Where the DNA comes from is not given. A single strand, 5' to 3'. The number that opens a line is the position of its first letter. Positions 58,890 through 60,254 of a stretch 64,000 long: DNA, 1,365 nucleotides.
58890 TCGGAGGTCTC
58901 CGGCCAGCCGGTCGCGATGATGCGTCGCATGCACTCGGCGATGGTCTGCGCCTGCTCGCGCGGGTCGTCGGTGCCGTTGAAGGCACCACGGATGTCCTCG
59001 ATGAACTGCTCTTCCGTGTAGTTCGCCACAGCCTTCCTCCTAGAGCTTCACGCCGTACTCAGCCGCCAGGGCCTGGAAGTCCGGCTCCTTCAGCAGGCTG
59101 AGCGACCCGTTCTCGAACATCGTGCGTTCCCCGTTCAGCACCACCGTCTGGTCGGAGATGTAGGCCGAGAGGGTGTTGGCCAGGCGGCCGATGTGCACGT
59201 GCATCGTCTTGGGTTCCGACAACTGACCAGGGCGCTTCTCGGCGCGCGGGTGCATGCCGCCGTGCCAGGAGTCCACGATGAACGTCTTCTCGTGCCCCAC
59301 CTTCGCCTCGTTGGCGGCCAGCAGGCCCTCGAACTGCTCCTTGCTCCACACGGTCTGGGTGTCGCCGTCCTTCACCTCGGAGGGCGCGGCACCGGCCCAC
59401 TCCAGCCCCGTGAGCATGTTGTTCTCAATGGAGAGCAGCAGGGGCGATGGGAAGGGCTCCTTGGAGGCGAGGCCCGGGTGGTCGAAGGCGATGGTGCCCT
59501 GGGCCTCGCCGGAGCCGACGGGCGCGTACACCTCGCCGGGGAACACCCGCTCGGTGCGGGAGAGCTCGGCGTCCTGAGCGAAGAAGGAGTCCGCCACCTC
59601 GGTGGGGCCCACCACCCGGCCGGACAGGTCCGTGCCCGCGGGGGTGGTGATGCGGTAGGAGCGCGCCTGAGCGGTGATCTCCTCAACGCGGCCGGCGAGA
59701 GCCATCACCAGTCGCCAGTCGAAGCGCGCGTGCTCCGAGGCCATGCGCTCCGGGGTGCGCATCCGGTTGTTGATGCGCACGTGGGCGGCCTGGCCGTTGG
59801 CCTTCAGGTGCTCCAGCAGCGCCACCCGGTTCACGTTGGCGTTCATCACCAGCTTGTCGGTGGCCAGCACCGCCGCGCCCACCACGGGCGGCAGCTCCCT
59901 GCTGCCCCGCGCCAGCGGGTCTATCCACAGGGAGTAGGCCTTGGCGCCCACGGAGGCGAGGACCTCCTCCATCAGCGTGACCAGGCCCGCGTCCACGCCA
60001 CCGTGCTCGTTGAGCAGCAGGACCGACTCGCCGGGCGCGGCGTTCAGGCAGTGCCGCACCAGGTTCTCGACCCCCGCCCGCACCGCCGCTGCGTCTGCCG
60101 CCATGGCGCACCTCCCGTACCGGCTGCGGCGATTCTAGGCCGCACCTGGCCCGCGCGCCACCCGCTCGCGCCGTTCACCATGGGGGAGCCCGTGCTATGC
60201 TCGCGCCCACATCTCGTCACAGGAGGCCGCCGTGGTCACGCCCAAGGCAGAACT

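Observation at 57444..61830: Uncharacterised five-gene oxygenase/decarboxylase island with no regulator, transporter or known pathway match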

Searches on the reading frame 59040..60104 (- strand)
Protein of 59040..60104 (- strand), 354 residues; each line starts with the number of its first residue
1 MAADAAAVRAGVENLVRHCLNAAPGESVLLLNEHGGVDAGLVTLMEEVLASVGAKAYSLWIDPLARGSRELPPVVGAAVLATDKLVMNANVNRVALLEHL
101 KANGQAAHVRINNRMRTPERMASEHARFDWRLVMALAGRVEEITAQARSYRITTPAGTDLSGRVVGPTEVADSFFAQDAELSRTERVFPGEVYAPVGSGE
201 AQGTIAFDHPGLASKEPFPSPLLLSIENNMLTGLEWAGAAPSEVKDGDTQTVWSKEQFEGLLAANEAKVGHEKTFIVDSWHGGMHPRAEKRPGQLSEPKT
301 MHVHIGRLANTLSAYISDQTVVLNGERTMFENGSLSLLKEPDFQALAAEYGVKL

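Call 3: search_protein_families(library=pfam, proteins=[window:59040-60104:-], max_evalue=0.01)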
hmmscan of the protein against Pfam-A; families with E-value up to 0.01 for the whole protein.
window:59040-60104:- (354 aa): 0 families

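Call 4: search_protein_families(library=ncbifam, proteins=[window:59040-60104:-], max_evalue=0.01)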
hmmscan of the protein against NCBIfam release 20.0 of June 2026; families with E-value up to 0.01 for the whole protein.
window:59040-60104:- (354 aa): 0 families

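Call 7: search_solved_structures(query=window:59040-60104:-, max_evalue=1)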
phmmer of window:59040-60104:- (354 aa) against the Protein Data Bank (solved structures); distinct sequences matched with E-value up to 1: 0.

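Call 10: find_homologous_proteins(query=window:59040-60104:-)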
Query window:59040-60104:- (354 aa): 57 proteins with E <= 0.001 among 8000 candidates.
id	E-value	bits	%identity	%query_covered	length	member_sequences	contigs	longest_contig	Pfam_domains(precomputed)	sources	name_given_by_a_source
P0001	1.5e-219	746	94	100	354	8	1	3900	-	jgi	jgi:hypothetical protein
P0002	2.8e-140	485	64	99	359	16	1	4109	-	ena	-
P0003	3.2e-134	465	60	99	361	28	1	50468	-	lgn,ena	-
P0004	4.5e-132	458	59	99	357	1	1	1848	-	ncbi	-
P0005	3.2e-129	449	59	98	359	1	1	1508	-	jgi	jgi:hypothetical protein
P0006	6.2e-128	445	57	98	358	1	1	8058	-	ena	-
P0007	5.2e-127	442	57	98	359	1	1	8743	-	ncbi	-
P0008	8.8e-127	441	57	99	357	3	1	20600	-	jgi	jgi:hypothetical protein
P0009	2.9e-126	439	57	99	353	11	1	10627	-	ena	-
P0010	4.0e-126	439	57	100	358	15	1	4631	-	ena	-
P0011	4.6e-126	438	58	99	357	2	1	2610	-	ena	-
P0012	6.1e-126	438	57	99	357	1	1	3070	-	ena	-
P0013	9.2e-126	437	55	99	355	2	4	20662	-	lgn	-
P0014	4.9e-125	435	57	99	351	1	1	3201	-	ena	-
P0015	1.5e-124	433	56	99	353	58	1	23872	-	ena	-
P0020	7.8e-122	425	56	99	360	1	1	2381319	-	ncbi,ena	-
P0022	1.7e-121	423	55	97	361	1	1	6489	PF26233.1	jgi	jgi:hypothetical protein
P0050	4.8e-108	379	49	100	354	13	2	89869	-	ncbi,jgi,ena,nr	ncbi:MAG: hypothetical protein FI734_06135 [SAR202 cluster bacterium]|nr:hypothetical protein [SAR20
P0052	1.2e-88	315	40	98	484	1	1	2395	PF26233.1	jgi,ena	-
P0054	4.7e-59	218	40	94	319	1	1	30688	PF26233.1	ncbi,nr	ncbi:MAG: hypothetical protein HW416_826, partial [Chloroflexi bacterium]|nr:hypothetical protein [C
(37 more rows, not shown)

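Call 13: search_protein_families(library=pfam, proteins=[P0052, P0054, P0022, window:59040-60104:-], max_evalue=10)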
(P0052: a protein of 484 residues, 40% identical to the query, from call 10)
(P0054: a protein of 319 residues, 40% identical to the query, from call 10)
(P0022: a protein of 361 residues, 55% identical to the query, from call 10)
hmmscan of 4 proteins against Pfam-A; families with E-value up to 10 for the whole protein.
P0052 (484 aa): 0 families

P0054 (319 aa): 0 families

P0022 (361 aa): 1 family
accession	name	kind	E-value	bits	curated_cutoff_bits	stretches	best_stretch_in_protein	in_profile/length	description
PF07298.16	NnrU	-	0.033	14.3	24.7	1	70-135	96-161/188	NnrU protein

window:59040-60104:- (354 aa): 0 families

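Call 29: search_solved_structures(query=A1, max_evalue=10, show_alignments=2)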
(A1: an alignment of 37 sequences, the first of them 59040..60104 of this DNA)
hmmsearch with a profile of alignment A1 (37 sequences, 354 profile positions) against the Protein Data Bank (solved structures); distinct sequences matched with E-value up to 10: 1.
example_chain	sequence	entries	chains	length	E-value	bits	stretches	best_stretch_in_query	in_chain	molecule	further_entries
8jsz_A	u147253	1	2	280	0.22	14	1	180-229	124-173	uridylate cyclase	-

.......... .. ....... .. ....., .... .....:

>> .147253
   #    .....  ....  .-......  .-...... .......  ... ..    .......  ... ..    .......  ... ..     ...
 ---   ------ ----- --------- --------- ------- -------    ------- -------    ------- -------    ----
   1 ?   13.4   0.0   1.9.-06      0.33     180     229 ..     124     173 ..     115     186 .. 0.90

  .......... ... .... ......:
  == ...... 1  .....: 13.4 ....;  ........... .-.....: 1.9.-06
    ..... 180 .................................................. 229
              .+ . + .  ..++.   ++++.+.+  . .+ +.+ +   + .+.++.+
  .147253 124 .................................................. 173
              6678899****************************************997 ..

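Call 37: predict_structure(alignment_id=A1)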
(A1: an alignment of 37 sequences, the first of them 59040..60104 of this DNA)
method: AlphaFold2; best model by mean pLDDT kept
length: 354 residues; sequences in the alignment: 37
mean_pLDDT: 90.3   pTM: 0.87
mean pLDDT of the five models: 90.3, 89.7, 88.2, 88.1, 87.2
residues with pLDDT >= 90: 245; 70-90: 90; 50-70: 18; < 50: 1
segments of 3 or more residues with pLDDT < 50: none
pLDDT, mean of each block of 10 residues (from residue 1): 84 97 98 96 98 98 84 95 96 90 94 94 94 93 95 97 89 75 85 90 94 78 96 88 61 83 92 95 86 76 89 92 97 94 96 92
secondary structure, 60 per line:
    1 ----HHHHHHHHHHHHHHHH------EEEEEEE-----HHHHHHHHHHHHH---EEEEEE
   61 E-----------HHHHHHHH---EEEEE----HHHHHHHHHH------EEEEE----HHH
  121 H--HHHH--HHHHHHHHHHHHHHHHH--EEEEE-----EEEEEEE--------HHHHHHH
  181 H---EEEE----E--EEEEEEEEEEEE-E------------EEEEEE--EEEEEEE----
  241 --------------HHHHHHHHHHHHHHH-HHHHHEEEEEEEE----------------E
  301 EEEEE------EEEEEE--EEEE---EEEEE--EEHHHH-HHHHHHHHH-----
elements in order: H5-20 E27-33 H39-51 E55-61 H73-80 E84-88 H93-102 E109-113 H118-121 H124-127 H130-146 E149-153 E159-165 H174-181 E185-188 E196-207 E222-227 E230-236 H255-269 H271-275 E276-283 E300-305 E312-317 E320-323 E327-331 H336-339 H341-349

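Call 39: fold_search(model_id=the predicted structure, library=pdb)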
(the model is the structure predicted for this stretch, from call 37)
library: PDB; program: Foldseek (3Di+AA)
matches with E <= 10: 1543; with E <= 0.001: 10
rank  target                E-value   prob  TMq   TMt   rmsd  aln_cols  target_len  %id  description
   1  7cn3_A                9.2e-17  1.00  0.58  0.58   5.9       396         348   14  2,5-dihydroxypridine Dioxygenase in complex with 2,5-dihydroxypridine and product N-formylmaleamic acid (released 2020-12-16)
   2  7cn3_C                4.3e-16  1.00  0.59  0.60   5.9       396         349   14  2,5-dihydroxypridine Dioxygenase in complex with 2,5-dihydroxypridine and product N-formylmaleamic acid (released 2020-12-16)
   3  7cup_E                7.0e-16  1.00  0.61  0.62   5.5       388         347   15  Structure of 2,5-dihydroxypridine Dioxygenase from Pseudomonas putida KT2440 (released 2020-12-16)
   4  4icq_A                8.1e-10  1.00  0.44  0.39  12.4       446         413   12  Structural basis for substrate recognition and reaction mechanism of bacterial aminopeptidase peps (released 2013-10-23)
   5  4icr_A                9.8e-10  1.00  0.53  0.47   8.0       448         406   10  Structural basis for substrate recognition and reaction mechanism of bacterial aminopeptidase peps (released 2013-10-23)
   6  4ics_A                1.1e-09  1.00  0.45  0.40  11.2       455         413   11  Crystal structure of PepS from Streptococcus pneumoniae in complex with a substrate (released 2013-10-23)
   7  2ayi_A                1.8e-08  1.00  0.54  0.49   7.6       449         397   10  Wild-type AmpT from Thermus thermophilus (released 2005-11-08)
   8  1zjc                  1.9e-08  1.00  0.48  0.42   8.2       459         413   10  Aminopeptidase S from S. aureus (released 2005-06-07)
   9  4itg_A                5.4e-04  0.66  0.14  0.13  19.1       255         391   14  P113S mutant of E. coli Cystathionine beta-lyase MetC (released 2014-12-24)
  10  4n03                  8.8e-04  1.00  0.26  0.24   7.7       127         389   14  Fatty acid ABC transporter substrate-binding protein from Thermomonospora curvata (released 2013-10-16)
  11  5luc_A                1.3e-03  1.00  0.20  0.18   4.7       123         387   13  Crystal structure of the D183N variant of human Alanine:Glyoxylate Aminotransferase major allele (AGT-Ma) at 1.8 Angst (released 2017-09-20)
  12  4itg_B                1.3e-03  0.91  0.20  0.18  16.5       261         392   12  P113S mutant of E. coli Cystathionine beta-lyase MetC (released 2014-12-24)
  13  5ix8_A                1.4e-03  0.99  0.22  0.24  12.2       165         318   16  Crystal structure of sugar ABC transport system, substrate-binding protein from Bordetella parapertussis 12822 (released 2016-04-06)
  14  3nnk_L                1.5e-03  1.00  0.21  0.19   4.6       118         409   18  Biochemical and Structural Characterization of a Ureidoglycine Aminotransferase in the Klebsiella pneumoniae Uric Acid (released 2010-07-07)
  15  8duy_B                1.5e-03  0.90  0.20  0.19  16.3       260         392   13  Crystal structure of Cystathionine beta-lyase from Klebsiella pneumoniae (released 2022-08-10)
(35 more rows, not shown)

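Call 40: find_encoding_contigs(protein=P0003, flank=10000, max_places=2)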
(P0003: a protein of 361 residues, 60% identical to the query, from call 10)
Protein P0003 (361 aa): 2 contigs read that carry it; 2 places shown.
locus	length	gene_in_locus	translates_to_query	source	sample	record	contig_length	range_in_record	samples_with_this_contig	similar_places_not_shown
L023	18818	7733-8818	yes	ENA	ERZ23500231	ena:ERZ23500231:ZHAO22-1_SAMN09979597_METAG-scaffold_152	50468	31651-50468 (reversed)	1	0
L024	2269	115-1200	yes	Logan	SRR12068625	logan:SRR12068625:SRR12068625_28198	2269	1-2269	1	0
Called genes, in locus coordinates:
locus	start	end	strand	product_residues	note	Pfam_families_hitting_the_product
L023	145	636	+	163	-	PF01799:Fer2_2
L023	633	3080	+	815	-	PF01315:Ald_Xan_dh_C, PF02738:MoCoBD_1, PF20256:MoCoBD_2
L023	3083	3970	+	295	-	PF00941:FAD_binding_5, PF03450:CO_deh_flav_C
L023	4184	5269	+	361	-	PF00174:Oxidored_molyb, PF03404:Mo-co_dimer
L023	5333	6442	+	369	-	PF02423:OCD_Mu_crystall, PF01488:Shikimate_DH (weak)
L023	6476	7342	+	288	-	PF02423:OCD_Mu_crystall, PF01488:Shikimate_DH (weak)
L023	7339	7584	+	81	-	-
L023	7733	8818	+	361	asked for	-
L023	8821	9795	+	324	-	-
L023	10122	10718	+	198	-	-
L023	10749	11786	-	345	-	-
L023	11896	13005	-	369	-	PF02423:OCD_Mu_crystall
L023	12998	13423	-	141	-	-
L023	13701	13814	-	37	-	-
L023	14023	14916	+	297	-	PF01436:NHL (faint)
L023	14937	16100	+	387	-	PF00355:Rieske, PF19301:LigXa_C (weak)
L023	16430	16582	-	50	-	PF18930:DUF5679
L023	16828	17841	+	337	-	PF12974:Phosphonate-bd (weak)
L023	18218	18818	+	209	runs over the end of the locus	PF00891:Methyltransf_2 (weak), PF05175:MTS (weak), PF13847:Methyltransf_31, PF08241:Methyltransf_11, PF08242:Methyltransf_12, PF13649:Methyltransf_25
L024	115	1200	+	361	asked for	-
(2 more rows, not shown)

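Call 41: find_encoding_contigs(protein=P0050, flank=10000, max_places=2)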
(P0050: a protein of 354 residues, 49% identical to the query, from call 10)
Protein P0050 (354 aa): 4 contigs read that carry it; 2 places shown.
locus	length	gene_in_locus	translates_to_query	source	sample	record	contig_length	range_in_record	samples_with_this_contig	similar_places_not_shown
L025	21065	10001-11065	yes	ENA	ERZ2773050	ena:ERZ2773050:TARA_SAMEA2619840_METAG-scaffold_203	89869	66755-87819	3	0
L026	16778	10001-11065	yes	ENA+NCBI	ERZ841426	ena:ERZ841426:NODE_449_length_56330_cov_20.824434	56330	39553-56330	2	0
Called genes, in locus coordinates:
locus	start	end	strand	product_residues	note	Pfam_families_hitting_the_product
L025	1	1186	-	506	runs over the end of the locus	PF00732:GMC_oxred_N, PF00890:FAD_binding_2 (faint), PF01266:DAO (weak), PF07992:Pyr_redox_2 (faint), PF12831:FAD_oxidored (faint), PF13450:NAD_binding_8 (faint), PF05199:GMC_oxred_C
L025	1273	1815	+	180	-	-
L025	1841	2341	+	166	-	PF00903:Glyoxalase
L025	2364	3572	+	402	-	PF01408:GFO_IDH_MocA, PF02894:GFO_IDH_MocA_C (weak), PF22725:GFO_IDH_MocA_C3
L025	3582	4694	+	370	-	PF02423:OCD_Mu_crystall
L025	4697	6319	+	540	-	PF02129:Peptidase_S15, PF08530:PepX_C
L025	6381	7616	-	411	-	PF00190:Cupin_1 (faint), PF07883:Cupin_2 (weak)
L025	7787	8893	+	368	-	PF04909:Amidohydro_2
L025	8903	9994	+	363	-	PF04909:Amidohydro_2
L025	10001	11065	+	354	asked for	-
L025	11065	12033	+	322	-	-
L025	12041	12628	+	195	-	-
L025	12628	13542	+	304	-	PF09084:NMT1 (weak)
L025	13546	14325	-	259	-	PF00106:adh_short, PF08659:KR (weak), PF13561:adh_short_C2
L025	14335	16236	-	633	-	PF16177:ACAS_N, PF00501:AMP-binding, PF13193:AMP-binding_C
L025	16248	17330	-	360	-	PF04909:Amidohydro_2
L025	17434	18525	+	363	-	PF08240:ADH_N, PF16912:Glu_dehyd_C, PF00107:ADH_zinc_N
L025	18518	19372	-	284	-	PF13379:NMT1_2 (faint), PF09084:NMT1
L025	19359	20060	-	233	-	PF00596:Aldolase_II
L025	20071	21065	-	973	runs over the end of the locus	PF02310:B12-binding, PF03308:MeaB, PF01642:MM_CoA_mutase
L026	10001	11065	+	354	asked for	-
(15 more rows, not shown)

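Call 48: find_related_loci(query=A1, collection=genome_contigs, flank=9000)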
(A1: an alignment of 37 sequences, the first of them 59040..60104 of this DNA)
Query A1 (354 aa) in genome_contigs; peptide patterns used: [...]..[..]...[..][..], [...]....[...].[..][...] (x = any residue, [..] = any of these).
60 stretches matched a pattern; 44 encode a relative of the query (tblastn E <= 1e-3); 44 distinct loci.
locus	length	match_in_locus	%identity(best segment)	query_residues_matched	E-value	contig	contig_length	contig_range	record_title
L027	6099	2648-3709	89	1-354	0e+0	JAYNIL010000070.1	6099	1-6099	MAG: Chloroflexota bacterium isolate 139544_COM_metabat_bins_sens.tsv.093 NODE_15494_length_6099_cov_12.900397, whole ge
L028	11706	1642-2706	59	3-354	1e-140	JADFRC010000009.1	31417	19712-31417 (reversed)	MAG: Chloroflexota bacterium isolate B83T1L10 B83T1L10_NODE1666, whole genome shotgun sequence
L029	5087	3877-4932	59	3-354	6e-142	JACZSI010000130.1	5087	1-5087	MAG: Chloroflexota bacterium isolate B10T3L14 B10T3L14_NODE17801, whole genome shotgun sequence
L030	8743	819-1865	57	7-354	3e-133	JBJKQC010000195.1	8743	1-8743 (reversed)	MAG: Dehalococcoidia bacterium isolate Bin_24 S1Ck127_953927_flag_1_multi_5.0000_len_8743, whole genome shotgun sequence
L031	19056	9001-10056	57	3-354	2e-132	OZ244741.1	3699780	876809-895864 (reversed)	MAG: Dehalococcoidia bacterium isolate 3ca8c83b-605f-4fcd-bc6c-fe95b3c2bdbe genome assembly, chromosome: 1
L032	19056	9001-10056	57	3-354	7e-132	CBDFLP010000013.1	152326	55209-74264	MAG: Dehalococcoidia bacterium isolate ee859bf0-1df2-4ba2-b2a7-e86b8a15c556 genome assembly, contig: contig_13, whole ge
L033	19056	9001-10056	57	3-354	2e-131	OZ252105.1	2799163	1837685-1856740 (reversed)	MAG: Dehalococcoidia bacterium isolate 2cf537fc-0982-4557-984c-08c217a9abc2 genome assembly, chromosome: 1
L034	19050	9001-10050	56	5-354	5e-130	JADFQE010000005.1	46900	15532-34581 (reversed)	MAG: Chloroflexota bacterium isolate B78T1L10 B78T1L10_NODE686, whole genome shotgun sequence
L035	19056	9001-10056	56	3-354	8e-128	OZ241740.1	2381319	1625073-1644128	MAG: Dehalococcoidia bacterium isolate 2a701ac0-cd12-4bd3-a765-5d076d8969a5 genome assembly, chromosome: 1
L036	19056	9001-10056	55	3-354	2e-127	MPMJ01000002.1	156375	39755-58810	MAG: SAR202 cluster bacterium bin16 NODE_128_length_156375_cov_10.2492_ID_255, whole genome shotgun sequence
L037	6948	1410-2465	55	3-354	1e-126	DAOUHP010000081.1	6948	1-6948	MAG TPA_asm: Dehalococcoidia bacterium isolate S16_96 k189_111372, whole genome shotgun sequence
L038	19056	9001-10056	55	3-354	2e-126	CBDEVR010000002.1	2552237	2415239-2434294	MAG: Dehalococcoidia bacterium isolate 58e95461-d50d-4896-8677-afe07c5a1cd5 genome assembly, contig: contig_2, whole gen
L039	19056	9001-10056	55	3-354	1e-126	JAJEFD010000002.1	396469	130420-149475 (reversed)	MAG: Dehalococcoidia bacterium isolate p16x34bins.71 k141_690870, whole genome shotgun sequence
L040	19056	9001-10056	55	3-354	3e-126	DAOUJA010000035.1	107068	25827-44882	MAG TPA_asm: Dehalococcoidia bacterium isolate S32_235 k113_3158875, whole genome shotgun sequence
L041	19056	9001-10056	55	3-354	4e-126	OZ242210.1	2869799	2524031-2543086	MAG: Dehalococcoidia bacterium isolate 2dcd4ef8-4200-4d3b-942c-b6f2e12e8c0d genome assembly, chromosome: 1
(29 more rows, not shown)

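Call 60: search_protein_representatives(alignment_id=A1)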
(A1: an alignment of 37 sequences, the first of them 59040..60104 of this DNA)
Query: 37 sequences, 354 profile positions. Proteins with E-value up to 0.001 (for the whole library): 487; up to 1e-10: 147; up to 1e-30: 36. The best 150 are listed.
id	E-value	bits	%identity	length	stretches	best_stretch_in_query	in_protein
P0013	2.9e-158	543.2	-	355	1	4-353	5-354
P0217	1.9e-121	422.1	-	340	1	6-353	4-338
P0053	6.1e-117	407.3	-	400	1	5-256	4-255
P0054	4.4e-113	394.6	-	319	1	22-353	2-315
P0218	4.7e-100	351.7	-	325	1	7-340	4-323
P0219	2.4e-88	313.2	-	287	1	5-293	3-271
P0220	1.8e-86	307.1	-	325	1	6-338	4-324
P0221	1.7e-73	264.4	-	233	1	116-353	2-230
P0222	2.5e-72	260.5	-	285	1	59-353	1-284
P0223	2.1e-71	257.5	-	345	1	8-352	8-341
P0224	2.4e-71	257.3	-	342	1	6-347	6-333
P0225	8.6e-68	245.6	-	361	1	8-345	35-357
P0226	2.1e-62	227.9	-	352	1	6-350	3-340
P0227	5.2e-61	223.3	-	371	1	6-353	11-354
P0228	4.4e-59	217.0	-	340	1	4-352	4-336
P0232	1.0e-44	169.7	-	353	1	7-352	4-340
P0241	1.2e-36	143.2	-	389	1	7-352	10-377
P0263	2.2e-24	102.9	-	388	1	6-350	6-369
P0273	7.3e-22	94.6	-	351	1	4-353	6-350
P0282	9.1e-20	87.7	-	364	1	3-350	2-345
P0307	6.1e-16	75.1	-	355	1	5-352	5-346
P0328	1.3e-13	67.4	-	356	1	6-352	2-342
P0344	8.3e-12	61.5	-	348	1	8-352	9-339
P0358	9.2e-11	58.1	-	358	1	11-350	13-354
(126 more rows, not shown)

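Call 61: search_protein_families(library=ncbifam, proteins=[P0223, P0232, P0241, P0263, P0273, P0282, P0307, P0328, P0344, P0358], max_evalue=0.01)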
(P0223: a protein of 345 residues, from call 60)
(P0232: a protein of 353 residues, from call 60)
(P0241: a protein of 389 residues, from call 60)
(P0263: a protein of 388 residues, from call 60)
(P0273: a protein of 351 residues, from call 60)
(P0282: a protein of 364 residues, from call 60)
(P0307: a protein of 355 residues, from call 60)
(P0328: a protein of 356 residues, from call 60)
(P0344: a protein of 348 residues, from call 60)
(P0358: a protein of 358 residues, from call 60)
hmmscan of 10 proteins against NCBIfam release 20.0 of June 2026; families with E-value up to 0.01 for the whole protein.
P0223 (345 aa): 0 families

P0232 (353 aa): 0 families

P0241 (389 aa): 0 families

P0263 (388 aa): 0 families

P0273 (351 aa): 0 families

P0282 (364 aa): 0 families

P0307 (355 aa): 0 families

P0328 (356 aa): 0 families

P0344 (348 aa): 0 families

P0358 (358 aa): 0 families

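Call 63: search_solved_structures(query=A3, max_evalue=10, show_alignments=3)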
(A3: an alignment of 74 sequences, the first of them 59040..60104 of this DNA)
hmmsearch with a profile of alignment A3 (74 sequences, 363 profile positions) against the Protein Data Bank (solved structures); distinct sequences matched with E-value up to 10: 27.
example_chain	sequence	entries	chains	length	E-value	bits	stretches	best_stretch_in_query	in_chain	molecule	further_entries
7cn3_A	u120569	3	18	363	1.2e-16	63.9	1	21-351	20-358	2,5-dihydroxypyridine 5,6-dioxygenase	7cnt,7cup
7uek_A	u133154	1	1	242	0.026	16.7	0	39-103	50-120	OT3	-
1kz1_A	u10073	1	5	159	0.027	16.7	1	27-90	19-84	6,7-Dimethyl-8-ribityllumazine Synthase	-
1toq_A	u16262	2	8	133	0.03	16.5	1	182-239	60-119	AGGLUTININ ALPHA CHAIN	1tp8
1jac_A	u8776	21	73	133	0.038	16.2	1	193-239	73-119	JACALIN | JACALIN ALPHA CHAIN | Jacalin, alpha chain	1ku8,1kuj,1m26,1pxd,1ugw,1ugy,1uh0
1ugw_A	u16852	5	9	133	0.039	16.1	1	193-239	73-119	Agglutinin alpha chain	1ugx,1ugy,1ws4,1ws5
5bn6_E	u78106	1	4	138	0.041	16.1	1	182-239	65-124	Jacalin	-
3p8s_A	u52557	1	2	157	0.053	15.7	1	193-239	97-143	Jacalin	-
4wog_A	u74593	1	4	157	0.053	15.7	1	182-239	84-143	Frutalin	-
1kyv_A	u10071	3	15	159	0.054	15.7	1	27-90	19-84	6,7-Dimethyl-8-ribityllumazine Synthase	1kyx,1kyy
1kz9_A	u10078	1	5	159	0.054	15.7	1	27-90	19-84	6,7-Dimethyl-8-ribityllumazine Synthase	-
4ak4_A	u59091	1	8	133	0.055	15.7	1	193-239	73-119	AGGLUTININ ALPHA CHAIN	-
4akb_A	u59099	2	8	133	0.055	15.6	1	193-239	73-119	AGGLUTININ ALPHA CHAIN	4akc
2a57_A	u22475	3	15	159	0.097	14.8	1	27-90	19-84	6,7-dimethyl-8-ribityllumazine synthase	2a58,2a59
7wbc_A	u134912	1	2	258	0.12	14.5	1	22-103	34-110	SDR family NAD(P)-dependent oxidoreductase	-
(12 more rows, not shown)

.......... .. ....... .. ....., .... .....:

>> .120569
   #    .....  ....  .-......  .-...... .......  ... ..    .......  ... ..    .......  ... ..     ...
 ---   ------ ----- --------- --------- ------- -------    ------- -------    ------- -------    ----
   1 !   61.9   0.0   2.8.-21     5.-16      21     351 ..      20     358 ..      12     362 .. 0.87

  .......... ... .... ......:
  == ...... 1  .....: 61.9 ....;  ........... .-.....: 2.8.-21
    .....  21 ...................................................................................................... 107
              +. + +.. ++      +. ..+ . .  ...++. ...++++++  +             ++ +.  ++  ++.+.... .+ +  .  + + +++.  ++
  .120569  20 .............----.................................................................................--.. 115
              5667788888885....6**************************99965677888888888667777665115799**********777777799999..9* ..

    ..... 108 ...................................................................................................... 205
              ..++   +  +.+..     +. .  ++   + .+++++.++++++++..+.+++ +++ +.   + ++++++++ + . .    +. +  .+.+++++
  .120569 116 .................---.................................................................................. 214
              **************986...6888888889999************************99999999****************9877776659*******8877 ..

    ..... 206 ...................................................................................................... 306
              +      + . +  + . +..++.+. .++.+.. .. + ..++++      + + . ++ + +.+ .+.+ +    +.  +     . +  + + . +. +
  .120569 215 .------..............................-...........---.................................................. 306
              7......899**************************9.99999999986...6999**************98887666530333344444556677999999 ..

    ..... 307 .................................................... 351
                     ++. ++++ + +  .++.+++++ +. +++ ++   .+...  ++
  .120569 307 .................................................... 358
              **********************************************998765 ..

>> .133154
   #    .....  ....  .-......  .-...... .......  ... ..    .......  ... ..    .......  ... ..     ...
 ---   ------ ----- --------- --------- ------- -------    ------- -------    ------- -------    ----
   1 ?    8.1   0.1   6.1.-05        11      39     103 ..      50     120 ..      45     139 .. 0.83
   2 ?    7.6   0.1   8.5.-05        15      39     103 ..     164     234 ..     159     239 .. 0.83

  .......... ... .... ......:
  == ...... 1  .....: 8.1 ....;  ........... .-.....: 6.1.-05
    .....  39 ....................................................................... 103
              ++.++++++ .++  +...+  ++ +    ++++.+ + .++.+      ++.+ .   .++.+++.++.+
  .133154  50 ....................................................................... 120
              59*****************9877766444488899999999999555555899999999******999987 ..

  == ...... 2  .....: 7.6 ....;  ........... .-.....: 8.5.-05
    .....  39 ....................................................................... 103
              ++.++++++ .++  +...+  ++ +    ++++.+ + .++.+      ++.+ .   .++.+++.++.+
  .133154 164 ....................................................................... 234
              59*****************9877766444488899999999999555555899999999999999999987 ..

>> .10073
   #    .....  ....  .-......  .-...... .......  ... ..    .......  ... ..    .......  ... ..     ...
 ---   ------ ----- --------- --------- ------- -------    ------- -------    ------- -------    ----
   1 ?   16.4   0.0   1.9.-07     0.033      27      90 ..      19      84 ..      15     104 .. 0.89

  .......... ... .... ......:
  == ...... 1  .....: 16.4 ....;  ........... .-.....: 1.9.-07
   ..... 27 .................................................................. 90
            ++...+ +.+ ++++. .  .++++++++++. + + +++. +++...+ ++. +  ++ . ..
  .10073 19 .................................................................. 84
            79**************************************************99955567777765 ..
